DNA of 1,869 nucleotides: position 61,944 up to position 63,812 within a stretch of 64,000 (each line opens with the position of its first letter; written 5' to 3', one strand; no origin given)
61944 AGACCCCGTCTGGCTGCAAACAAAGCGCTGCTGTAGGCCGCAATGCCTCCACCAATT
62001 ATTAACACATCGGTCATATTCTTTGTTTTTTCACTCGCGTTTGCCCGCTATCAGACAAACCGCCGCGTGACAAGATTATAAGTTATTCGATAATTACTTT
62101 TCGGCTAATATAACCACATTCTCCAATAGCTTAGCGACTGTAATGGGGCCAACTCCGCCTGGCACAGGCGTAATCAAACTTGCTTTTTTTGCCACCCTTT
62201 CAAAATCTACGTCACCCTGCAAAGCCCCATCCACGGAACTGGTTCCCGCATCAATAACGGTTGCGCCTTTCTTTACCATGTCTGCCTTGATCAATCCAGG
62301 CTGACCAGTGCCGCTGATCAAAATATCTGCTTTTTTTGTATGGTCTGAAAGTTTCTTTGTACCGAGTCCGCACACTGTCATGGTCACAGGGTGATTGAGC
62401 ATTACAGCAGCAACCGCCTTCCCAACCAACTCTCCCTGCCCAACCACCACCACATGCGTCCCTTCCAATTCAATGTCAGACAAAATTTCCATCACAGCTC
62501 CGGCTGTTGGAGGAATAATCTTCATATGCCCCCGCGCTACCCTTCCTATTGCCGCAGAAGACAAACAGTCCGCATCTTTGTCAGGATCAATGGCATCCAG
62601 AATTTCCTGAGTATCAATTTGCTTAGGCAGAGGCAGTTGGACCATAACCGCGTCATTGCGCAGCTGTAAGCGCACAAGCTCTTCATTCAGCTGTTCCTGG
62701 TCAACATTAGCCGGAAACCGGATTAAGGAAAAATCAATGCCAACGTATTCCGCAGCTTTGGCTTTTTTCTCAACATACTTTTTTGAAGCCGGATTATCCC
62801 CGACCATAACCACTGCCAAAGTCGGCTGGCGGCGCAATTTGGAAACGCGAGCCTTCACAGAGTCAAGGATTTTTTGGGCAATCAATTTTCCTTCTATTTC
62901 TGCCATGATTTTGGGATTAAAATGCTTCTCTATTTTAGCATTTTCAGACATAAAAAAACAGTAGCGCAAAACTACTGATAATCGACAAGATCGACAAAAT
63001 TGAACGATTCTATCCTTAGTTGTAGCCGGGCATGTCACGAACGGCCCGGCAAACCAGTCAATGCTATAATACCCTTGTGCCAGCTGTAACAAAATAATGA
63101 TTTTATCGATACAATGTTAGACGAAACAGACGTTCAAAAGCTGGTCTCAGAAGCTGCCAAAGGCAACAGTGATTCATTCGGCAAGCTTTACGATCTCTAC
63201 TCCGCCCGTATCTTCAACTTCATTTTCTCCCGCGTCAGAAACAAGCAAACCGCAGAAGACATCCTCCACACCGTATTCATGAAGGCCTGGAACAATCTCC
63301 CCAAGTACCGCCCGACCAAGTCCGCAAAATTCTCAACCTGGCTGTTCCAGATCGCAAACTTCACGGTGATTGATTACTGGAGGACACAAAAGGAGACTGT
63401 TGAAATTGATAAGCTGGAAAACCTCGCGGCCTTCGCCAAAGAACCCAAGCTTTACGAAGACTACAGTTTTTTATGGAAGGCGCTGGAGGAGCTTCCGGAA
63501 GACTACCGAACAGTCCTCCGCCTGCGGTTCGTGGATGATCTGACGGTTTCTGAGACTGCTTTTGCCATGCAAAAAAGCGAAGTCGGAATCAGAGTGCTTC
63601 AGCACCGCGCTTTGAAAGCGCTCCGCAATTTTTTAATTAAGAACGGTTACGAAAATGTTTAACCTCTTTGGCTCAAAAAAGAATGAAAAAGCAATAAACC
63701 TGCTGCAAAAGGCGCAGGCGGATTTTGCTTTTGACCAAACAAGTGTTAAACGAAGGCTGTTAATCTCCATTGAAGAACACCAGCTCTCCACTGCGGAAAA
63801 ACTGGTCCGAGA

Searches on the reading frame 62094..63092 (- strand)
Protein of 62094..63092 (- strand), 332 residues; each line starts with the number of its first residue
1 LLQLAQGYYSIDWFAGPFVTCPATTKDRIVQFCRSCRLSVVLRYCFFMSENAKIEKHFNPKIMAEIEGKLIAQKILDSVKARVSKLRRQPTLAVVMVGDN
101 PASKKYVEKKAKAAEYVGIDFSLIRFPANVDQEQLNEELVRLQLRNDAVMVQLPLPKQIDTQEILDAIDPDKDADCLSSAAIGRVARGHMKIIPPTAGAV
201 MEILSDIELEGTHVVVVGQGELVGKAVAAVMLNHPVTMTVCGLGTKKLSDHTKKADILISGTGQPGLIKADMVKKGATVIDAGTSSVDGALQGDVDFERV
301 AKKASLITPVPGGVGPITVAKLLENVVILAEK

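Call 3: search_protein_families(library=pfam, proteins=[window:62094-63092:-], max_evalue=0.01)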
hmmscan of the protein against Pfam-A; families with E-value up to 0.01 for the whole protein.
window:62094-63092:- (332 aa): 3 families
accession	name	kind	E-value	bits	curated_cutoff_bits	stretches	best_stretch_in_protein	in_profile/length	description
PF02882.25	THF_DHG_CYH_C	-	3.7e-49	166.6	27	1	180-331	3-157/160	Tetrahydrofolate dehydrogenase/cyclohydrolase, NAD(P)-binding domain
PF00763.28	THF_DHG_CYH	-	2.7e-31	108.7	32.8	1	66-175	1-115/115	Tetrahydrofolate dehydrogenase/cyclohydrolase, catalytic domain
PF08772.16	Zn_ribbon_NOB1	-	0.0061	17.1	24.9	0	20-67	13-60/72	Nin one binding (NOB1) Zn-ribbon like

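Call 4: search_protein_families(library=ncbifam, proteins=[window:62094-63092:-], max_evalue=0.01)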
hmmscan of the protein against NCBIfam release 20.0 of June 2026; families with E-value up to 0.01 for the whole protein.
window:62094-63092:- (332 aa): 30 families (the best 25 are shown)
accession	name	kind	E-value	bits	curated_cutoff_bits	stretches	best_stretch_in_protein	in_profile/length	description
NF010787.0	PRK14191.1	equivalog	5.1e-76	255.5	423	1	66-331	4-278/285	bifunctional methylenetetrahydrofolate dehydrogenase/methenyltetrahydrofolate cyclohydrolase FolD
NF010780.0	PRK14183.1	equivalog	1.1e-75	254.5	480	1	63-330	1-277/283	bifunctional 5,10-methylene-tetrahydrofolate dehydrogenase/ 5,10-methylene-tetrahydrofolate cyclohydrolase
NF010773.0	PRK14176.1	equivalog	5.6e-75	252.4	437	1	66-332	11-285/287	bifunctional 5,10-methylene-tetrahydrofolate dehydrogenase/ 5,10-methylene-tetrahydrofolate cyclohydrolase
NF010786.0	PRK14189.1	subfamily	9.2e-71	238.2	421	1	66-332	6-280/285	bifunctional methylenetetrahydrofolate dehydrogenase/methenyltetrahydrofolate cyclohydrolase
NF008058.0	PRK10792.1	equivalog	2.5e-70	236.7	355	1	64-329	4-278/285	bifunctional methylenetetrahydrofolate dehydrogenase/methenyltetrahydrofolate cyclohydrolase FolD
NF010775.0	PRK14178.1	equivalog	4e-69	232.9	465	1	66-330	3-271/279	bifunctional methylenetetrahydrofolate dehydrogenase/methenyltetrahydrofolate cyclohydrolase FolD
NF010766.0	PRK14169.1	equivalog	1.8e-68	231.1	450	1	63-331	2-278/283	bifunctional methylenetetrahydrofolate dehydrogenase/methenyltetrahydrofolate cyclohydrolase FolD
NF010769.0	PRK14172.1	equivalog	1.1e-67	228.2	392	1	65-326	4-273/278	bifunctional 5,10-methylene-tetrahydrofolate dehydrogenase/ 5,10-methylene-tetrahydrofolate cyclohydrolase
NF010783.0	PRK14186.1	equivalog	3.1e-67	226.8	333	1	66-328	5-280/297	bifunctional methylenetetrahydrofolate dehydrogenase/methenyltetrahydrofolate cyclohydrolase FolD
NF010781.0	PRK14184.1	equivalog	9.4e-67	225.1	438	1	66-327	4-277/286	bifunctional 5,10-methylene-tetrahydrofolate dehydrogenase/ 5,10-methylene-tetrahydrofolate cyclohydrolase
NF010776.0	PRK14179.1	equivalog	1e-66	225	445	1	65-327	4-275/284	bifunctional methylenetetrahydrofolate dehydrogenase/methenyltetrahydrofolate cyclohydrolase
NF010770.0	PRK14173.1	equivalog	4.9e-66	222.9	411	1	64-331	4-279/287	bifunctional 5,10-methylene-tetrahydrofolate dehydrogenase/ 5,10-methylene-tetrahydrofolate cyclohydrolase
NF010789.1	PRK14193.1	equivalog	5.7e-66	222.6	401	1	65-332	4-280/281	bifunctional methylenetetrahydrofolate dehydrogenase/methenyltetrahydrofolate cyclohydrolase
NF010785.0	PRK14188.1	subfamily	1.3e-65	221.3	396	1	65-331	5-287/297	bifunctional methylenetetrahydrofolate dehydrogenase/methenyltetrahydrofolate cyclohydrolase FolD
NF010763.0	PRK14166.1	equivalog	7.6e-62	208.9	501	1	63-329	1-276/282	bifunctional 5,10-methylene-tetrahydrofolate dehydrogenase/ 5,10-methylene-tetrahydrofolate cyclohydrolase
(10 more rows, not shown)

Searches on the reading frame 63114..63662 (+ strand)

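Call 24: search_protein_families(library=pfam, proteins=[window:63114-63662:+], max_evalue=0.01)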
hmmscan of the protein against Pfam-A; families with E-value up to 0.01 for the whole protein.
window:63114-63662:+ (182 aa): 3 families
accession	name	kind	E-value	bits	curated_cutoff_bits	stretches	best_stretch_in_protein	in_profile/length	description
PF04542.20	Sigma70_r2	-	6.2e-18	64.8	24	1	25-93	1-69/71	Sigma-70 region 2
PF04545.22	Sigma70_r4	-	1.5e-11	44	24.1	1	123-172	1-50/50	Sigma-70, region 4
PF08281.18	Sigma70_r4_2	-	3.5e-11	43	25.7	1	120-170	4-54/54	Sigma-70, region 4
